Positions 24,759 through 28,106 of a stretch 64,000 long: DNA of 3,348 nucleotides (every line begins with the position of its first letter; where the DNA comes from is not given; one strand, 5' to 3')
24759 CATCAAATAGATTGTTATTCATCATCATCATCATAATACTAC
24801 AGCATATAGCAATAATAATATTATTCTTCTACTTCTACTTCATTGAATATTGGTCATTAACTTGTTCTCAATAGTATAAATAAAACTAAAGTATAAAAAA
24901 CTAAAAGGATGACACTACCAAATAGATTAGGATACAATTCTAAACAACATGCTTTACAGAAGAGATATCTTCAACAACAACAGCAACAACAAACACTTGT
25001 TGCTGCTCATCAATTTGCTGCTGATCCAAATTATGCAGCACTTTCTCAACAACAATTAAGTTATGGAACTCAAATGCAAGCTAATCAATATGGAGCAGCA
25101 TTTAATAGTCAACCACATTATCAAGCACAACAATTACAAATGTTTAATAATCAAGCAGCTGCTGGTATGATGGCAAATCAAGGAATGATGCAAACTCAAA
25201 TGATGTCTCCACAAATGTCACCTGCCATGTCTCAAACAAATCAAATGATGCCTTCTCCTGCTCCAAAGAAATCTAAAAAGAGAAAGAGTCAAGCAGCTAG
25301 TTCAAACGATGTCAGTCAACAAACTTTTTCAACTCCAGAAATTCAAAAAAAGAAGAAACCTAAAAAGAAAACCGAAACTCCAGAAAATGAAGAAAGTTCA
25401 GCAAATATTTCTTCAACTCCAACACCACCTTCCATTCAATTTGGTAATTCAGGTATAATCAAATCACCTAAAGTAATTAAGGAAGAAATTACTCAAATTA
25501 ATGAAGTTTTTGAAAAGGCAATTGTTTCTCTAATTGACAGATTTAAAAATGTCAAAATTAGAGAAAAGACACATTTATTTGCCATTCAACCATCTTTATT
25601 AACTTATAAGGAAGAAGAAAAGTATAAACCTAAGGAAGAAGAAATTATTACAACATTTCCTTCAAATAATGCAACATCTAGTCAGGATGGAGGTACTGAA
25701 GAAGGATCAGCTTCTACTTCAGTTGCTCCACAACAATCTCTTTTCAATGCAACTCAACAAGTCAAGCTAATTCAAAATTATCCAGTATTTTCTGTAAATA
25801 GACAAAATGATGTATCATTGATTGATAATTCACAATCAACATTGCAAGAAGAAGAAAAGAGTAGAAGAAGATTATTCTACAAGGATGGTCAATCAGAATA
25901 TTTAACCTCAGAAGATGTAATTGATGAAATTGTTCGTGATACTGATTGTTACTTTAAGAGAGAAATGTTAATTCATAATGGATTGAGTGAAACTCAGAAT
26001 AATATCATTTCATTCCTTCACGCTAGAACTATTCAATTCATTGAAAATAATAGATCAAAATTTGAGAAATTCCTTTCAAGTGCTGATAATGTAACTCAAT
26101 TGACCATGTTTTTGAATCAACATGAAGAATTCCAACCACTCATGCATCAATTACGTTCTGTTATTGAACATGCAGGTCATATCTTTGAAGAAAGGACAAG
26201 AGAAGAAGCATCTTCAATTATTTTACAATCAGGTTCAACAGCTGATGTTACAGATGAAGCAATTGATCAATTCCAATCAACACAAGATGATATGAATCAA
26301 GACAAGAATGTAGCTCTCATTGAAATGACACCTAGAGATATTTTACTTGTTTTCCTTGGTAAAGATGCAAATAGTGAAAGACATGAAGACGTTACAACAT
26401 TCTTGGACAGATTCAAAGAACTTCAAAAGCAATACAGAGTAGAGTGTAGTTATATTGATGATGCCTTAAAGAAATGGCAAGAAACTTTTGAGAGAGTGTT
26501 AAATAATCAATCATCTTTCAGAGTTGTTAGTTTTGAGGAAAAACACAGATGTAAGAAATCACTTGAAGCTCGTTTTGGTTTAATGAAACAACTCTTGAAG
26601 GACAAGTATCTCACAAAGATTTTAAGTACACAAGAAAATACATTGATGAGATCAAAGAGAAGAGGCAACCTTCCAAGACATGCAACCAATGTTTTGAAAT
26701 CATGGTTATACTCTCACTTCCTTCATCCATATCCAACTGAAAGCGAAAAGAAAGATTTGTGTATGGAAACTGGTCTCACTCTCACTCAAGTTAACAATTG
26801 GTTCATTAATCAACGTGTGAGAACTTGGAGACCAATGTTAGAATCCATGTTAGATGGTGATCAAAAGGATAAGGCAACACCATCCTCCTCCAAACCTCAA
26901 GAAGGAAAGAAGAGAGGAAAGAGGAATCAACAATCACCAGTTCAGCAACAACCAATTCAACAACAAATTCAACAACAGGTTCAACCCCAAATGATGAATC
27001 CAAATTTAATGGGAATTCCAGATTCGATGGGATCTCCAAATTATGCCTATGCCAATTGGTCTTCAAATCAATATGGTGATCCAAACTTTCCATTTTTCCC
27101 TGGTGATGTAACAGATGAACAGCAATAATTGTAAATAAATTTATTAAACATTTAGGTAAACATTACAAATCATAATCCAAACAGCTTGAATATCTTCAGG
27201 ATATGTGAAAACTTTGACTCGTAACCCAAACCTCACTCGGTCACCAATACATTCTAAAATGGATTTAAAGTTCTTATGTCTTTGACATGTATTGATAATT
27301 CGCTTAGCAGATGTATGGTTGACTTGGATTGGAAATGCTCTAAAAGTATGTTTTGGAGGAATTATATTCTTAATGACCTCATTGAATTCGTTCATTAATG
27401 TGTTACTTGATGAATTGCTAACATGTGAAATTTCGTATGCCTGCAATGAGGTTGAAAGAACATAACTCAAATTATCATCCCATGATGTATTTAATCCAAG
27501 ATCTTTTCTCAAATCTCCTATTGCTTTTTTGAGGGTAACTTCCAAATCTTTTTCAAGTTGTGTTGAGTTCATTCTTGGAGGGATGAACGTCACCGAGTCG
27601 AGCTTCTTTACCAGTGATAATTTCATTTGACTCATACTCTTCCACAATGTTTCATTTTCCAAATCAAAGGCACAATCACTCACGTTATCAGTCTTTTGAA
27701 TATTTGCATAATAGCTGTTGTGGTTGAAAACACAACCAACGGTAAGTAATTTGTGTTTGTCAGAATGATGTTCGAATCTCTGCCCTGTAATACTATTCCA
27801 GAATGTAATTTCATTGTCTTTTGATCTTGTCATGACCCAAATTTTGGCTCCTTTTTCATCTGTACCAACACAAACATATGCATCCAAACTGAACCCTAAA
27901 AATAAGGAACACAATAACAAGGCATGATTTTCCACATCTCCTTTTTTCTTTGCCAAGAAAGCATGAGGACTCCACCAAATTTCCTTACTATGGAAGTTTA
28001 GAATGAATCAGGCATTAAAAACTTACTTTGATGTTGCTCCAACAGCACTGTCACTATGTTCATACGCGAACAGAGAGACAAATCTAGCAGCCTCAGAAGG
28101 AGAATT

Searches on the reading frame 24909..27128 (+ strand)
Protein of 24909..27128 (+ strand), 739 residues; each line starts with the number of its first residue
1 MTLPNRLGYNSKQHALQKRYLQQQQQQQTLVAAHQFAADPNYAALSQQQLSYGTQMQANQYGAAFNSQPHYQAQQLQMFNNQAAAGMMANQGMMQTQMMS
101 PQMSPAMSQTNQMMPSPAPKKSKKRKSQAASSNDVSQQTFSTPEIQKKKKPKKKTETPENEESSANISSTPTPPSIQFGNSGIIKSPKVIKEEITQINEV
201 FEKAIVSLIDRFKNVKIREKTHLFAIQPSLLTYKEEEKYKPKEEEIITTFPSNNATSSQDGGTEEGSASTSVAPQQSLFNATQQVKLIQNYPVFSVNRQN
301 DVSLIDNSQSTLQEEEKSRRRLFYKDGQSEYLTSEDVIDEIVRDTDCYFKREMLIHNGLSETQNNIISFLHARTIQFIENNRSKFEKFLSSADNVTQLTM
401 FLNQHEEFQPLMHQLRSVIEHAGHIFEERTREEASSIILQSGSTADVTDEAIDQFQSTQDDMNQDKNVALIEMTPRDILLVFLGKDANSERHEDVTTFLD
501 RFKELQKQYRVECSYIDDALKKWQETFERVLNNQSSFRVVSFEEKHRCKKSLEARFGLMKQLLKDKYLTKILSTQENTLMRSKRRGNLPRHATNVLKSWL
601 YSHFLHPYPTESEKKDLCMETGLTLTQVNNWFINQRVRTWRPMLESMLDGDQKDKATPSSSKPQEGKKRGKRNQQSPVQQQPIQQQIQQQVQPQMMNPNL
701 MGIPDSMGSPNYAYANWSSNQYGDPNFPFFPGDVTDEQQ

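Call 9: search_protein_families(library=pfam, proteins=[window:24909-27128:+], max_evalue=0.001)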
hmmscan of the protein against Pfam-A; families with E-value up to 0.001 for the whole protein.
window:24909-27128:+ (739 aa): 3 families
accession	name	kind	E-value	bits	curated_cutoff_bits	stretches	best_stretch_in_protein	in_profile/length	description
PF05920.17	Homeobox_KN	-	3.3e-19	68.9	24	1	599-638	1-40/40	Homeobox KN domain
PF00046.35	Homeodomain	-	5.8e-06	26.5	22.9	1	606-638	22-54/57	Homeodomain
PF03792.18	PBC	-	0.00019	21.7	25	1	460-567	70-168/181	PBC domain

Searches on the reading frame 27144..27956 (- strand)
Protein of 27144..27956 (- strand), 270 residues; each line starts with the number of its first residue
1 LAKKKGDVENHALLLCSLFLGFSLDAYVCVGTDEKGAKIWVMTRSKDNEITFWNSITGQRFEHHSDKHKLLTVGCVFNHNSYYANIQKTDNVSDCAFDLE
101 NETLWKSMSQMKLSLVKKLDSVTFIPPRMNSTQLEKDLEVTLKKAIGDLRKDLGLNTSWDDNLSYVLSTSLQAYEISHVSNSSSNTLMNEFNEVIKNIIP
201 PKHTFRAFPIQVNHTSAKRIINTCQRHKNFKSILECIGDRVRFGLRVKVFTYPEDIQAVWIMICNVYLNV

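Call 59: search_protein_families(library=pfam, proteins=[window:27144-27956:-], max_evalue=0.0001)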
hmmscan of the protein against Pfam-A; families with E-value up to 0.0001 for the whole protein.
window:27144-27956:- (270 aa): 2 families
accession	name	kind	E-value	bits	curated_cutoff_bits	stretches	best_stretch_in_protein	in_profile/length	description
PF24652.2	CEP76_C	-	6e-52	175.7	22.5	1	128-267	2-139/140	Centrosomal protein of 76 kDa C-terminal domain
PF24656.1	CEPT76_peptidase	-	9e-41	139.3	27.8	1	2-108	11-121/121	CEP76 peptidase-like domain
